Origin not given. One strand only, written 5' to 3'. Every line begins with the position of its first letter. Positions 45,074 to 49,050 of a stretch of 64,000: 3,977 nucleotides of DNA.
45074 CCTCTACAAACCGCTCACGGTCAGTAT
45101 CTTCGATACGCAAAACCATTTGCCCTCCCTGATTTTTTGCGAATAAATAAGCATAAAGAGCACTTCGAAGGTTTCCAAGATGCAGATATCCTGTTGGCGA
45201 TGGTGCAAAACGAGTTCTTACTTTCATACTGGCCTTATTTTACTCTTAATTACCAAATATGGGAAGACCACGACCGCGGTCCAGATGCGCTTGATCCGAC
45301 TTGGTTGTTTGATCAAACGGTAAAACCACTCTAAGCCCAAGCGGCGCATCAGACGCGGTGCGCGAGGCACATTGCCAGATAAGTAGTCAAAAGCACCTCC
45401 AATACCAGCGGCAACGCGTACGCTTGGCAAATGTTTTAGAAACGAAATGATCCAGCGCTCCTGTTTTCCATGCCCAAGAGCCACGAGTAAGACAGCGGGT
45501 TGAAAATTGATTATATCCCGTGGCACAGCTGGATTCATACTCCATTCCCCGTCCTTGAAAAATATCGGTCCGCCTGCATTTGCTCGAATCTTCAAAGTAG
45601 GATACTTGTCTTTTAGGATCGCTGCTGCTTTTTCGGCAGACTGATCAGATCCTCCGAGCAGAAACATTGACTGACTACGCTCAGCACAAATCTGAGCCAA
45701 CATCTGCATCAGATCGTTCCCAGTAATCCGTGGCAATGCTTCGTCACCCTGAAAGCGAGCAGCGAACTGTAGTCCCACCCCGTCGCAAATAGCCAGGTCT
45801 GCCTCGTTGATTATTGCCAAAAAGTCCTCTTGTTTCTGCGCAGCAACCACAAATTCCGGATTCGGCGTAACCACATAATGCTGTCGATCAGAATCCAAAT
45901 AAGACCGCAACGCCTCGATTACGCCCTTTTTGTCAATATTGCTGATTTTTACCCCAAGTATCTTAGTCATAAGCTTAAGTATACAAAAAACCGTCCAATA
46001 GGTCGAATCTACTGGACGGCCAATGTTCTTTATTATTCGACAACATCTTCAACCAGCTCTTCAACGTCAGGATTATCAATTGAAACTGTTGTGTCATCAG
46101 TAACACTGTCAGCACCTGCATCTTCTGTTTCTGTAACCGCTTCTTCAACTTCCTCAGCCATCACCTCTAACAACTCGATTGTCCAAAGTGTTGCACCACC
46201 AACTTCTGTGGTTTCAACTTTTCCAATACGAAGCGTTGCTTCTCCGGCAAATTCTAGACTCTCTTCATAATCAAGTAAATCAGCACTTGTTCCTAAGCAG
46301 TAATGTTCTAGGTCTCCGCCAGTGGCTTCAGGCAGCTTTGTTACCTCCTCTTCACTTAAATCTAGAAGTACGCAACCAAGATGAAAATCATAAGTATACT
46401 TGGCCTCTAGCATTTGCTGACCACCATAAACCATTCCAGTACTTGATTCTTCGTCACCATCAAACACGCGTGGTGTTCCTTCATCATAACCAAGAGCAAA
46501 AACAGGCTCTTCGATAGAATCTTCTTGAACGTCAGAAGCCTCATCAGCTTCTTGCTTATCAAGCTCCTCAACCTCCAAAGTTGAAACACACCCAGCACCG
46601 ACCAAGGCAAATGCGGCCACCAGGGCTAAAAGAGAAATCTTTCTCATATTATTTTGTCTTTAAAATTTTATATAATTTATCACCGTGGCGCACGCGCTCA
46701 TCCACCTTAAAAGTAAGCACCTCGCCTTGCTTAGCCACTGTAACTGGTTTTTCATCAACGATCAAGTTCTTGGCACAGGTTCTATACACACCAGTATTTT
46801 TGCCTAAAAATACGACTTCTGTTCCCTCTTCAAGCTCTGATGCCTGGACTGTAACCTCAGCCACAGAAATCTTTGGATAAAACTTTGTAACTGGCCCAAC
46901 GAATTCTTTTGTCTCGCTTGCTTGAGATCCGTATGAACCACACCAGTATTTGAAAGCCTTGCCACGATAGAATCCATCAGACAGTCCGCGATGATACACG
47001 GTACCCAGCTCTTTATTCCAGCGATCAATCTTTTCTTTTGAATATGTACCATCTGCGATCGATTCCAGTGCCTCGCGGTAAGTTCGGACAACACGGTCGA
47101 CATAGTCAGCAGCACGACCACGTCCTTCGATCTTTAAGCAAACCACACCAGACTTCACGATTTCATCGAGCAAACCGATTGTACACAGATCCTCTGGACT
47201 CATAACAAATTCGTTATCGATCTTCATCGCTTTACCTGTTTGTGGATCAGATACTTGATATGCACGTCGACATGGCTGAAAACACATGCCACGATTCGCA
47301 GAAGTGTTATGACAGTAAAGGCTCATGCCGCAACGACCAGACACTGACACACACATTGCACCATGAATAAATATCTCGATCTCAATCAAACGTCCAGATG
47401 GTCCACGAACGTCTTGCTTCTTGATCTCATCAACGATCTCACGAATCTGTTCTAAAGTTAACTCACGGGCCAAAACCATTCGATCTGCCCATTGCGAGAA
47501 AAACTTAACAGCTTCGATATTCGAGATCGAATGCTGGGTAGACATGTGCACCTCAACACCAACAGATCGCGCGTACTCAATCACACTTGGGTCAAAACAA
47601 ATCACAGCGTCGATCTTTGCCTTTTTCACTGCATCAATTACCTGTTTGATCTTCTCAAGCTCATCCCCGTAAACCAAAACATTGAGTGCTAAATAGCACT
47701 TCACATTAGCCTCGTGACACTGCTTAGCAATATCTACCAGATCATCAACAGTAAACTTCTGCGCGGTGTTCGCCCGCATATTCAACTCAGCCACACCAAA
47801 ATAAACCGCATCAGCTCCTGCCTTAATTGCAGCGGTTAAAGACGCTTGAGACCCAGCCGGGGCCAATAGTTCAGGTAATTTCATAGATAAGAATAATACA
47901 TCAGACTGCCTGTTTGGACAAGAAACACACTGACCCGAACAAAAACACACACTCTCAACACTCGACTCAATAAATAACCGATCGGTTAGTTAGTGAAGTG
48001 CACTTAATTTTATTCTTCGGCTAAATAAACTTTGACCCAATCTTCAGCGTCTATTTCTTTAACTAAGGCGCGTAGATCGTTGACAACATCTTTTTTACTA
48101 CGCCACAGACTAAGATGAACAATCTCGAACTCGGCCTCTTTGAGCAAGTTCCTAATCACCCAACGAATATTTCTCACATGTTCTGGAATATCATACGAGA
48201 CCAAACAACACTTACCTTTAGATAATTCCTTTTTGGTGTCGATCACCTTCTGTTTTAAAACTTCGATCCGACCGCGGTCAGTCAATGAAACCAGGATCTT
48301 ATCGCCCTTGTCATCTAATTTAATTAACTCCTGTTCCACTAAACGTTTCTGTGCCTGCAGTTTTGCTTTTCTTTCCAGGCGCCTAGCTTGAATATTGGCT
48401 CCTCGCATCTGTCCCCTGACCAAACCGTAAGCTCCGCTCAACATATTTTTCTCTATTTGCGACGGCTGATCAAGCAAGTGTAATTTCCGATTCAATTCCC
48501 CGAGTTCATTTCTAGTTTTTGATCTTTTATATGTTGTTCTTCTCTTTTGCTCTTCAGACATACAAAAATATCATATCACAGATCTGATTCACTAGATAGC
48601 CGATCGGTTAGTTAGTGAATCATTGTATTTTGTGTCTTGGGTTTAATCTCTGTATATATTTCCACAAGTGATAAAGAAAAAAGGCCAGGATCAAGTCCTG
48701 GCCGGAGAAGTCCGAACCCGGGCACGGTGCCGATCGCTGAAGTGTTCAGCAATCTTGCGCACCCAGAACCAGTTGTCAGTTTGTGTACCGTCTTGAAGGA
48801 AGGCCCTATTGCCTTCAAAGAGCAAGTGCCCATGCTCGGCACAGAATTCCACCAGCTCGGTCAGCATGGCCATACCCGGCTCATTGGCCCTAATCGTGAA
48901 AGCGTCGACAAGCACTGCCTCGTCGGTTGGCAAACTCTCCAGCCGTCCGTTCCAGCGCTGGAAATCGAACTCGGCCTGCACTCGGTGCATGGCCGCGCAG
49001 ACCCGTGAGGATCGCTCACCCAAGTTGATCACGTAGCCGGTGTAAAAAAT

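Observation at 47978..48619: A 24-bp direct repeat flanks a gene for a basic protein whose C-terminus follows the Cas2/VapD core pattern, with no cas1 or CRISPR array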

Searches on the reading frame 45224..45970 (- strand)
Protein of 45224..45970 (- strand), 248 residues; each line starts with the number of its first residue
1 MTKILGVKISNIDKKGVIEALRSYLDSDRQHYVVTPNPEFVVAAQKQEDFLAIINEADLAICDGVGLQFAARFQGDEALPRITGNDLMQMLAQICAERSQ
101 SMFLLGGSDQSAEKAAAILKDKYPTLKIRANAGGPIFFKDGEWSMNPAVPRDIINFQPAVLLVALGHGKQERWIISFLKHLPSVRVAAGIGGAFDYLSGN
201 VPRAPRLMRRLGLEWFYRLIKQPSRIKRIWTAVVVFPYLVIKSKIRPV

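Call 4: search_protein_families(library=pfam, proteins=[window:45224-45970:-], max_evalue=1)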
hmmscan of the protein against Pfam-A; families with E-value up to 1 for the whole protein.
window:45224-45970:- (248 aa): 2 families
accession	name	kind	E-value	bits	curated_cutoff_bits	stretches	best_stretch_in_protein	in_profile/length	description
PF03808.19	Glyco_tran_WecG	-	2.6e-48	164.4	27.4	1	57-229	1-167/168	Glycosyl transferase WecG/TagA/CpsF family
PF17263.7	DUF5329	-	0.25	12.1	27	1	86-129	6-47/95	Family of unknown function (DUF5329)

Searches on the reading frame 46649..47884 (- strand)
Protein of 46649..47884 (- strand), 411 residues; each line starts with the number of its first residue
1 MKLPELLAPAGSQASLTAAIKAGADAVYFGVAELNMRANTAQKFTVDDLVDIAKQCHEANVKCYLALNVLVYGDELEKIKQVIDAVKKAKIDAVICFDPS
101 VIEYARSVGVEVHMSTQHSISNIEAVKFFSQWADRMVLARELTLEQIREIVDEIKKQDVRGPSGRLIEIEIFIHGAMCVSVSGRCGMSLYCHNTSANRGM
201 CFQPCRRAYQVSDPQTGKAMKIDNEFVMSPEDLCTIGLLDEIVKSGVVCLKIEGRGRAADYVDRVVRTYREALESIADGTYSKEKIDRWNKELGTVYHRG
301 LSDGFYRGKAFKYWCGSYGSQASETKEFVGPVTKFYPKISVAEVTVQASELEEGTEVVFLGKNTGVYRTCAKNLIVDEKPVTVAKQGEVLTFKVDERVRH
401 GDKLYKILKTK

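Call 4: search_protein_families(library=pfam, proteins=[window:46649-47884:-], max_evalue=1)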
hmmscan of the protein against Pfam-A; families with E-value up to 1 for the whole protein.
window:46649-47884:- (411 aa): 3 families
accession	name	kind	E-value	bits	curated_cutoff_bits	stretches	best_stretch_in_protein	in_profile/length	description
PF01136.24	Peptidase_U32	-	9.9e-69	231.6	22.4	1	76-310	1-231/233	Peptidase family U32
PF16373.10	DUF4985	-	0.0051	17.7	39.3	1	22-102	25-103/114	Domain of unknown function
PF04055.27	Radical_SAM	-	0.029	15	29.5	0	20-84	98-164/166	Radical SAM superfamily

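Call 5: search_protein_families(library=ncbifam, proteins=[window:46649-47884:-], max_evalue=1)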
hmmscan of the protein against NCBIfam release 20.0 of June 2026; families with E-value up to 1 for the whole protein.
window:46649-47884:- (411 aa): 7 families
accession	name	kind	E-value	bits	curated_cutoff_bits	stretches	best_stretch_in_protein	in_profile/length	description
NF011996.0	PRK15452.1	equivalog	1.2e-59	202.3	534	2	1-217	2-210/449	prephenate-dependent tRNA uridine(34) hydroxylase TrhP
NF047963.1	quinone_UbiU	equivalog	2.3e-51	174.9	440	2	5-209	2-201/331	ubiquinone anaerobic biosynthesis protein UbiU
NF047965.1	quinone_UbiV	equivalog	6.9e-09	35.6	275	1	42-309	42-288/292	ubiquinone anaerobic biosynthesis protein UbiV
NF011991.0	PRK15447.1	equivalog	2.3e-08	33.8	283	1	42-208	43-199/302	U32 family peptidase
NF011992.0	PRK15448.1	equivalog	0.026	14.6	118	1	226-249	69-92/95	ethanolamine utilization microcompartment protein EutN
NF002888.0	PRK03359.1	subfamily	0.034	13.5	219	1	82-145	104-166/256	putative electron transfer flavoprotein FixA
NF040663.1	salivaricin_M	equivalog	0.29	10.9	60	1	145-187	5-41/57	salivaricin M family lantibiotic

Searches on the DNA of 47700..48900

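Call 77: search_rna_families(source=window, start=47700, end=48900, threshold=evalue, max_evalue=1)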
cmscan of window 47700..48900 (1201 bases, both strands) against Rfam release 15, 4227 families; matches with E-value up to 1: 2.
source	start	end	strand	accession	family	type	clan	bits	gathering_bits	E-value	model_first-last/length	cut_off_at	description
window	48677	48734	-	RF02784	SorX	Gene; sRNA;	-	26.3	46.6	0.00072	1-73/73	no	Singlet oxygen resistance RNA X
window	47751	47786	-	RF03606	mir-2071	Gene; miRNA;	-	18.5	100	0.44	1-74/74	no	mir-2071 microRNA precursor family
